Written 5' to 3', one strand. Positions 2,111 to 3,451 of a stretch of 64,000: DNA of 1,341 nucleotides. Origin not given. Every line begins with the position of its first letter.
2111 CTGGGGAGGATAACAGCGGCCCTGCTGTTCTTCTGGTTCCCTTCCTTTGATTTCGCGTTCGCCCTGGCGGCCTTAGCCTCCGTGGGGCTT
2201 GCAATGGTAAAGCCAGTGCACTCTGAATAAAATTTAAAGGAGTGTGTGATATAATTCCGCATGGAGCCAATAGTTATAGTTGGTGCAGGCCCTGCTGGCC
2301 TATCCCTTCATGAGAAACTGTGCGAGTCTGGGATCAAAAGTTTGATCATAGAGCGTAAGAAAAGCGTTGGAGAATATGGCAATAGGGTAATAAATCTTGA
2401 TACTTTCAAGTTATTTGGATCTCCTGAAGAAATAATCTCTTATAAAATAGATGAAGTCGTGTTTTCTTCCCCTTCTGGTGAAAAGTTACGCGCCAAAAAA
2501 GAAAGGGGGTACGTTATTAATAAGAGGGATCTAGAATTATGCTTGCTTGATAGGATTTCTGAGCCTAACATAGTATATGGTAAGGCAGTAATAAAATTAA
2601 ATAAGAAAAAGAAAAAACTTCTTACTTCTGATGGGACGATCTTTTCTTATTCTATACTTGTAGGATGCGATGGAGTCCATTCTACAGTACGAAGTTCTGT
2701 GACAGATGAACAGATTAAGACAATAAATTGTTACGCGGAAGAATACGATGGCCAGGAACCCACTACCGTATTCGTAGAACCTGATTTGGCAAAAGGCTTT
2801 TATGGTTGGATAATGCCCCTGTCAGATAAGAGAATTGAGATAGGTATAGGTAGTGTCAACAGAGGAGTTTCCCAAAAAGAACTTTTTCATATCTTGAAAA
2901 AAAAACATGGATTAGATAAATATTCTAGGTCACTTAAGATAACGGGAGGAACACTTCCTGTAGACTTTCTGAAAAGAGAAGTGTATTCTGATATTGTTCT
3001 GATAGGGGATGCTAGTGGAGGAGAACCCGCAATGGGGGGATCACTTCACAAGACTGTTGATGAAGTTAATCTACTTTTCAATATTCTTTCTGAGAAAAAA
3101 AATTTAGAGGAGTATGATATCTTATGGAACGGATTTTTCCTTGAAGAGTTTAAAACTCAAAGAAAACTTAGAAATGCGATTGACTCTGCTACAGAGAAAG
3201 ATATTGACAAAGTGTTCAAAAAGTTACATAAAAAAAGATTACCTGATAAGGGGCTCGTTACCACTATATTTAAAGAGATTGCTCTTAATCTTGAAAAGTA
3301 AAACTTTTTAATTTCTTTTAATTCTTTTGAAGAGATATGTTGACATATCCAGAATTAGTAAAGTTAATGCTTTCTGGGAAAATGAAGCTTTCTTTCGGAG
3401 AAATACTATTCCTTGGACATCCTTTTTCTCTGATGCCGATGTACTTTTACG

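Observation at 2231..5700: Roughly 3.5-kb low-GC island carrying a second geranylgeranyl-reductase paralog, a UbiA (DGGGP-synthase-like) prenyltransferase, a KaiC-like ATPase and an unknown protein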

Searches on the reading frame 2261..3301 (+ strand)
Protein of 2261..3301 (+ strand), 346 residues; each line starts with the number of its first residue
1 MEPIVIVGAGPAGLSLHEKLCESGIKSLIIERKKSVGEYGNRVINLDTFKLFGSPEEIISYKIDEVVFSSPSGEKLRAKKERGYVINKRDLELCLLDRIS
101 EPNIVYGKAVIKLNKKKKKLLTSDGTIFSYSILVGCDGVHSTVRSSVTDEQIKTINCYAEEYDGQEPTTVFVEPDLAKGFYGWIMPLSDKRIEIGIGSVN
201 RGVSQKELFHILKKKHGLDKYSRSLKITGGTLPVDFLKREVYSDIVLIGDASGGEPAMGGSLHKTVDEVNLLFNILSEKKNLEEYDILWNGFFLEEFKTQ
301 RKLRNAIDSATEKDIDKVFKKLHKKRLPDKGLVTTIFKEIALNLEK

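Call 5: search_protein_families(library=pfam, proteins=[window:2261-3301:+], max_evalue=0.01)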
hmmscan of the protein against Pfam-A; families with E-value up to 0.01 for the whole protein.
window:2261-3301:+ (346 aa): 8 families
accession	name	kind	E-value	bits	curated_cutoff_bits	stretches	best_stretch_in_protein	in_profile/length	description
PF01494.25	FAD_binding_3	-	2.5e-10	40.5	22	1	4-35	4-35/349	FAD binding domain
PF05834.18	Lycopene_cycl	-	5.5e-06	26.1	23.4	1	4-133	2-135/380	Lycopene cyclase protein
PF13450.12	NAD_binding_8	-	0.00011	22.9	21.9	1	6-37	1-32/68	NAD(P)-binding Rossmann-like domain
PF07992.20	Pyr_redox_2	-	0.00019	21.4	26.1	1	4-90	3-58/291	Pyridine nucleotide-disulphide oxidoreductase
PF13738.12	Pyr_redox_3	-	0.00022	21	30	1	5-36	1-33/305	Pyridine nucleotide-disulphide oxidoreductase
PF01946.23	Thi4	-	0.00023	20.9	26.2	1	4-37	20-54/235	Thi4 family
PF08491.16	SE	-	0.00069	19.2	20.1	0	244-307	131-193/276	Squalene epoxidase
PF03486.20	HI0933_like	-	0.0071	16.3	50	0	4-38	3-37/244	HI0933-like protein Rossmann domain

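Call 6: search_protein_families(library=ncbifam, proteins=[window:2261-3301:+], max_evalue=0.01)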
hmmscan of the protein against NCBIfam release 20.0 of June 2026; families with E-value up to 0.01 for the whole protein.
window:2261-3301:+ (346 aa): 54 families (the best 25 are shown)
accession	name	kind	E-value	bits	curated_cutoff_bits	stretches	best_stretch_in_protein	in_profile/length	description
TIGR02032.1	GG-red-SF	subfamily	1.5e-29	103.7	158.8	1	4-253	3-273/297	geranylgeranyl reductase family protein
TIGR02023.1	BchP-ChlP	subfamily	1.1e-20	74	343.3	1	4-253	3-274/388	geranylgeranyl diphosphate reductase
NF005243.0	PRK06753.1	equivalog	8.5e-14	51.2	365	1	4-159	3-170/374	hypothetical protein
NF041080.1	DGGGPL_reductase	equivalog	2.3e-12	46.5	580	2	4-146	4-147/447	digeranylgeranylglycerophospholipid reductase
TIGR02028.1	ChlP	equivalog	2.6e-11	42.9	505.3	1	5-253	4-280/398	geranylgeranyl reductase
NF005313.0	PRK06847.1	subfamily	2e-10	40.2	372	1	2-153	5-175/375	hypothetical protein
NF033623.1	urate_HpxO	equivalog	2.2e-10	40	500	1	80-154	93-169/381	FAD-dependent urate hydroxylase HpxO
NF006021.0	PRK08163.1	equivalog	2.6e-09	36.6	459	1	67-151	87-177/398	3-hydroxybenzoate 6-monooxygenase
TIGR01988.1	Ubi-OHases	subfamily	1.6e-08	33.8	224.65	1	79-147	97-171/387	ubiquinone biosynthesis hydroxylase, UbiH/UbiF/VisC/COQ6 family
NF006091.0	PRK08243.1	subfamily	3.1e-08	32.8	351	1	4-34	5-35/393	4-hydroxybenzoate 3-monooxygenase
NF004829.0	PRK06183.1-3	subfamily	8.9e-08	31.3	390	1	3-36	10-43/520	bifunctional 3-(3-hydroxy-phenyl)propionate/3-hydroxycinnamic acid hydroxylase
NF004831.0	PRK06183.1-5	equivalog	1.3e-07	30.4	546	1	3-40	10-47/568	bifunctional 3-(3-hydroxy-phenyl)propionate/3-hydroxycinnamic acid hydroxylase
NF006144.0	PRK08294.1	subfamily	2.3e-07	29.5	560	1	4-76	35-114/637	phenol 2-monooxygenase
NF004780.0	PRK06126.1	subfamily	2.7e-07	29.3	445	1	3-34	10-41/552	hypothetical protein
NF005303.0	PRK06834.1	subfamily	7.6e-07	28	625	0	4-46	6-48/488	hypothetical protein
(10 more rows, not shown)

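Call 19: search_protein_families(library=padloc, proteins=[window:2261-3301:+], max_evalue=0.01)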
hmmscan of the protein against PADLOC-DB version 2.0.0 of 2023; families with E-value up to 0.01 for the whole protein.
window:2261-3301:+ (346 aa): 1 family
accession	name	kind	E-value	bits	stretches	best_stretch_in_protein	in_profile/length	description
PDLC01086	C3a186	-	0.009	13.3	0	4-38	3-37/384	"C-3?,4? desaturase"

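Call 55: search_solved_structures(query=window:2261-3301:+, max_evalue=0.01)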
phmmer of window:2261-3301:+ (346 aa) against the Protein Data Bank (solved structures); distinct sequences matched with E-value up to 0.01: 42.
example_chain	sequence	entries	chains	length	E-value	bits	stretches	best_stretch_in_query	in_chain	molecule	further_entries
8twg_B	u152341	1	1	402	1e-05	28.2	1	5-150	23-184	6-hydroxynicotinate 3-monooxygenase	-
8er0_A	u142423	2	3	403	0.0001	24.9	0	85-167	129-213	Flavin-dependent monooxygenase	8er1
4opi_A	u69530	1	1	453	0.00021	23.9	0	159-260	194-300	Conserved Archaeal protein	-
6dll_A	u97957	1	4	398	0.00022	23.8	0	4-35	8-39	p-hydroxybenzoate hydroxylase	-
4opu_A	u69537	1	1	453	0.00024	23.7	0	159-260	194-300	Conserved Archaeal protein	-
3oz2_A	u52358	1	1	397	0.00034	23.2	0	166-266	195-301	Digeranylgeranylglycerophospholipid reductase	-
4opg_A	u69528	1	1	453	0.00037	23.1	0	159-260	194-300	Conserved Archaeal protein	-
3atq_A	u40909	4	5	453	0.00039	23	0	159-260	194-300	Conserved Archaeal protein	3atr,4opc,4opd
9srp_C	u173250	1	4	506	0.00042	22.9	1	3-53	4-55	ChlE3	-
4opt_A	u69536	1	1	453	0.0012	21.4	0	159-260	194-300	Conserved Archaeal protein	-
4opl_A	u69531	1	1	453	0.0013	21.3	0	159-260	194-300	Conserved Archaeal protein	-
3p9u_A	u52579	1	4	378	0.0016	21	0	85-165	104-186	TetX2 protein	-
4a6n_A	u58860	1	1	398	0.0016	21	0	85-165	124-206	TETX2 PROTEIN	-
3v3n_A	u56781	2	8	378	0.0016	21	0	85-165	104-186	TetX2 protein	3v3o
2y6r_A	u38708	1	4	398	0.0018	20.8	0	85-165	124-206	TETX2 PROTEIN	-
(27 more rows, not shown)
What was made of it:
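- By sequence, the flavoprotein's PDB hits include aromatic hydroxylases at E-values similar to those for GGRs (call 55).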

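Call 70: find_homologous_proteins(query=window:2261-3301:+)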
Query window:2261-3301:+ (346 aa): 24 proteins with E <= 0.001 among 5747 candidates.
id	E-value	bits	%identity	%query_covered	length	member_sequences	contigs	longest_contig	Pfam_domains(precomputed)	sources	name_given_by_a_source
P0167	3.5e-224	761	100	100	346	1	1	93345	PF05834.19,PF01494.26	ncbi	-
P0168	1.1e-58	217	36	99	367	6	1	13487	PF01266.31,PF07992.21,PF05834.19,PF01494.26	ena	-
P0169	2.5e-52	196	35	99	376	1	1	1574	PF13450.13,PF01494.26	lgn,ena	-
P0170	8.8e-52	194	34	99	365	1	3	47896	PF13738.13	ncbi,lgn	-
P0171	9.9e-50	188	34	99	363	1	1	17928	PF07992.21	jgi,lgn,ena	-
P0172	3.1e-42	163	34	97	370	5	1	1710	PF01266.31,PF01494.26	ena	-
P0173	2.5e-11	62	28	82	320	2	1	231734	PF22578.3,PF03486.21,PF05834.19,PF01494.26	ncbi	ncbi:MAG: NAD(P)/FAD-dependent oxidoreductase [Caldisericia bacterium]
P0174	2.2e-10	58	25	92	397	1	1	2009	PF01946.24,PF01266.31,PF13450.13,PF07992.21,PF02558.23,PF04820.21,PF05834.19,PF01494.26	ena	-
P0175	8.4e-8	50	26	82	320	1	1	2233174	PF22578.3,PF05834.19,PF01494.26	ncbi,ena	-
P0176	1.8e-7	49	24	94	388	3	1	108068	PF22578.3,PF01494.26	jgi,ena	-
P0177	1.9e-6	45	27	72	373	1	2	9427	PF22578.3,PF13450.13,PF07992.21,PF03486.21,PF05834.19,PF01494.26,PF12831.14,PF01946.24,PF01266.31,PF00890.31,PF13738.13,PF04820.21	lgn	-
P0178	1.9e-6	45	22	93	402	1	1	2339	PF01946.24,PF01266.31,PF13450.13,PF07992.21,PF02558.23,PF03486.21,PF05834.19,PF01494.26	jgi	jgi:geranylgeranyl reductase family protein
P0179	2.6e-6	45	22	92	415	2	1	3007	PF01946.24,PF01266.31,PF13450.13,PF00890.31,PF07992.21,PF03486.21,PF04820.21,PF05834.19,PF01134.29,PF01494.26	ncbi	-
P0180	5.2e-6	44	29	51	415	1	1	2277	PF01266.31,PF22578.3,PF13450.13,PF00890.31,PF07992.21,PF01494.26,PF12831.14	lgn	-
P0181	6.9e-6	44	22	93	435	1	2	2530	PF01946.24,PF01266.31,PF13450.13,PF07992.21,PF05834.19,PF01494.26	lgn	-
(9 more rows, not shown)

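Call 72: find_encoding_contigs(protein=P0168, flank=8000, max_places=2)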
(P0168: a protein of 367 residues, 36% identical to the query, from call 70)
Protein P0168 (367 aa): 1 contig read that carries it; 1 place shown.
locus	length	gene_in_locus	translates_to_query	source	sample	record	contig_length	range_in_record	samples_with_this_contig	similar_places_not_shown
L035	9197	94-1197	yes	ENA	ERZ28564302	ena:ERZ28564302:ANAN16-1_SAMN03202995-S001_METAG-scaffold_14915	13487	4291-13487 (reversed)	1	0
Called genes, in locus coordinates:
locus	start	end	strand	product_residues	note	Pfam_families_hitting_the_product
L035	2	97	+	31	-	?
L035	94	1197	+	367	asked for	PF01266:DAO (faint), PF01494:FAD_binding_3 (faint), PF05834:Lycopene_cycl (faint), PF07992:Pyr_redox_2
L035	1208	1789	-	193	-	-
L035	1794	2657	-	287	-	PF01040:UbiA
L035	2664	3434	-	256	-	PF06745:ATPase, PF13481:AAA_25 (weak), PF23442:DUF7125 (faint), PF06745:ATPase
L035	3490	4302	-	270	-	-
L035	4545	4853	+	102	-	-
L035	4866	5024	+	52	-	-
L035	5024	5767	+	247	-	PF00702:Hydrolase, PF13419:HAD_2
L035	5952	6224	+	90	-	-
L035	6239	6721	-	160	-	PF13489:Methyltransf_23 (weak)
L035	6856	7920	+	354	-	PF00348:polyprenyl_synt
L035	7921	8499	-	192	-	PF02830:V4R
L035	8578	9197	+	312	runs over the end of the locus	PF13263:PHP_C (weak)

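Call 73: find_encoding_contigs(protein=P0171, flank=8000, max_places=2)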
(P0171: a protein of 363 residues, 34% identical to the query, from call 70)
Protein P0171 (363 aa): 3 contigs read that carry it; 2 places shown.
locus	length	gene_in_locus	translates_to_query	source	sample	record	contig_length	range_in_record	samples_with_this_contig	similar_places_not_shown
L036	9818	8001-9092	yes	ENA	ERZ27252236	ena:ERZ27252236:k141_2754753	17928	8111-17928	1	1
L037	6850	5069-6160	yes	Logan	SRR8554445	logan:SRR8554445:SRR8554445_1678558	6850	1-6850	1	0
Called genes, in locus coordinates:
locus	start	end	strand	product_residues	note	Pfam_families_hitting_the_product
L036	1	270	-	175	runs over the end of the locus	PF00571:CBS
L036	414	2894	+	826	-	PF13229:Beta_helix (weak), PF05048:NosD, PF05345:He_PIG, PF17963:Big_9 (weak)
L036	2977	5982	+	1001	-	-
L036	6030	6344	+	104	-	-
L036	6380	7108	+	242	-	PF06745:ATPase, PF23442:DUF7125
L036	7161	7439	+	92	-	-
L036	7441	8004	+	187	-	PF02830:V4R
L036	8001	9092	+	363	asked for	PF07992:Pyr_redox_2 (weak)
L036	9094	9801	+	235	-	PF01040:UbiA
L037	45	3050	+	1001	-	-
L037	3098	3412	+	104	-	-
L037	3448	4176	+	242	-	PF06745:ATPase, PF23442:DUF7125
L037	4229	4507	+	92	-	-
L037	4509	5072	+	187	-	PF02830:V4R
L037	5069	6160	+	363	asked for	PF07992:Pyr_redox_2 (weak)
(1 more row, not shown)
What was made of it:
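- In L036 the slot is filled by a protein that Pfam recognises as V4R (call 73).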

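Call 79: predict_structure(alignment_id=A5)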
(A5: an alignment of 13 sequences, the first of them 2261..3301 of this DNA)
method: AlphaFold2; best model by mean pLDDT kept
length: 346 residues; sequences in the alignment: 13
mean_pLDDT: 88.8   pTM: 0.89
mean pLDDT of the five models: 88.8, 88.1, 86.3, 85.9, 85.8
residues with pLDDT >= 90: 203; 70-90: 128; 50-70: 14; < 50: 1
segments of 3 or more residues with pLDDT < 50: none
pLDDT, mean of each block of 10 residues (from residue 1): 93 96 96 94 89 93 90 85 90 95 94 94 97 93 89 89 94 83 92 90 85 93 89 78 86 68 89 94 90 81 85 92 78 76 86
secondary structure, 60 per line:
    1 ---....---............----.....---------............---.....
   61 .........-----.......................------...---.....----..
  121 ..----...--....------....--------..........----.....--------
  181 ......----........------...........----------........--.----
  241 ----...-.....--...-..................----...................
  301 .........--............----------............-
elements in order: E4-7 H11-22 E27-31 E41-45 H46-52 E59-69 E75-87 H88-97 E104-106 E110-114 E119-122 E127-129 E132-135 H142-145 E154-163 E168-172 E181-186 E191-198 H205-215 E226-233 E245-247 H249-252 H260-277 H282-309 H312-323 H334-345
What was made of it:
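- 2261..3301 (+): GGR-fold FAD flavoprotein (346 aa). It has GxGxxG, FYGWIMP and GDASGG motifs, and is short and divergent. The AlphaFold2 model has pLDDT 88.8 (call 79).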

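Call 82: fold_search(model_id=the predicted structure, library=pdb)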
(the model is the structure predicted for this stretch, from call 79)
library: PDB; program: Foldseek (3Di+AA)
matches with E <= 10: 1849; with E <= 0.001: 1116
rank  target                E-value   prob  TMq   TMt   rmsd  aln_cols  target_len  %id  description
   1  3oz2                  1.3e-22  1.00  0.87  0.76   3.2       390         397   17  Crystal structure of a geranylgeranyl bacteriochlorophyll reductase-like (Ta0516) from Thermoplasma acidophilum at 1.60  (released 2010-10-27)
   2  5tuk_A                6.1e-21  1.00  0.68  0.64   5.8       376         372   16  Crystal structure of tetracycline destructase Tet(51) (released 2017-05-10)
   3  5tuk_D                9.8e-21  1.00  0.66  0.64   5.9       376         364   16  Crystal structure of tetracycline destructase Tet(51) (released 2017-05-10)
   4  5tuk_B                1.9e-20  1.00  0.70  0.66   5.5       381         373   16  Crystal structure of tetracycline destructase Tet(51) (released 2017-05-10)
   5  6dll_B                9.0e-20  1.00  0.72  0.64   5.5       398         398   17  2.2 Angstrom Resolution Crystal Structure of P-Hydroxybenzoate Hydroxylase from Pseudomonas putida in Complex with FAD (released 2018-06-13)
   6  5tul                  9.6e-20  1.00  0.60  0.56   7.9       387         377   16  Crystal structure of tetracycline destructase Tet(55) (released 2017-05-10)
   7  8twf_B                1.0e-19  1.00  0.65  0.61   6.3       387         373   16  Crystal structure of tetracycline destructase Tet(56-3) (released 2024-07-03)
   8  8gsm_J                1.1e-19  1.00  0.79  0.64   5.9       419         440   14  Crystal Structure of VibMO1 (released 2023-09-13)
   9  5tuk_C                1.1e-19  1.00  0.68  0.65   5.5       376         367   16  Crystal structure of tetracycline destructase Tet(51) (released 2017-05-10)
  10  8x38                  1.5e-19  1.00  0.66  0.55   8.0       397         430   16  Crystal Structure of Decarboxylative Vanillate 1-Hydroxylase from Phanerochaete chrysosporium (released 2024-01-24)
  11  1bgn                  1.5e-19  1.00  0.65  0.58   8.6       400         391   17  P-HYDROXYBENZOATE HYDROXYLASE (PHBH) MUTANT WITH CYS 116 REPLACED BY SER (C116S) AND ARG 269 REPLACED BY THR (R269T), IN (released 1998-08-12)
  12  8twf_A                1.5e-19  1.00  0.64  0.60   6.4       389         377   16  Crystal structure of tetracycline destructase Tet(56-3) (released 2024-07-03)
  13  4opt                  1.7e-19  1.00  0.76  0.59   6.5       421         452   17  Constructing tailored isoprenoid products by structure-guided modification of geranylgeranyl reductase (released 2014-07-09)
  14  1dob                  1.7e-19  1.00  0.70  0.63   5.6       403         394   16  THE MOBIL FLAVIN OF 4-OH BENZOATE HYDROXYLASE: MOTION OF A PROSTHETIC GROUP REGULATES CATALYSIS (released 1994-11-30)
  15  6n04_A                1.7e-19  1.00  0.67  0.64   6.6       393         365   15  The X-ray crystal structure of AbsH3, an FAD dependent reductase from the Abyssomicin biosynthesis pathway in Streptom (released 2019-11-13)
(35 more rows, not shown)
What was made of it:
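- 2261..3301 (+): The best Foldseek PDB match is the Thermoplasma DGGGPL reductase 3OZ2, TM 0.87, rmsd 3.2 (call 82).
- On Geranylgeranyl reductase family (TIGR02032 / PF22578 GGR_cat): The best PDB match is 3OZ2 (Thermoplasma GGR), TM 0.87, rmsd 3.2, E = 1e-22, whereas hydroxylases give TM 0.60-0.72 (call 82).
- Closest known: Archaeal ether-lipid finishing enzymes: DGGGP synthase. Same: The island flavoprotein superposes on the Thermoplasma GGR at TM 0.87 (call 82).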

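Call 87: search_protein_families(library=pfam, proteins=[L035:3490-4302:-, L036:7161-7439:+], max_evalue=0.001)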
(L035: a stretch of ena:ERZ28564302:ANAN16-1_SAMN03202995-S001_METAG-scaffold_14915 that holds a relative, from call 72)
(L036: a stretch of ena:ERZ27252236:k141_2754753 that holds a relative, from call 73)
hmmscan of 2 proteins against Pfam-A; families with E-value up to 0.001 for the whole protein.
L035:3490-4302:- (270 aa): 0 families

L036:7161-7439:+ (92 aa): 0 families
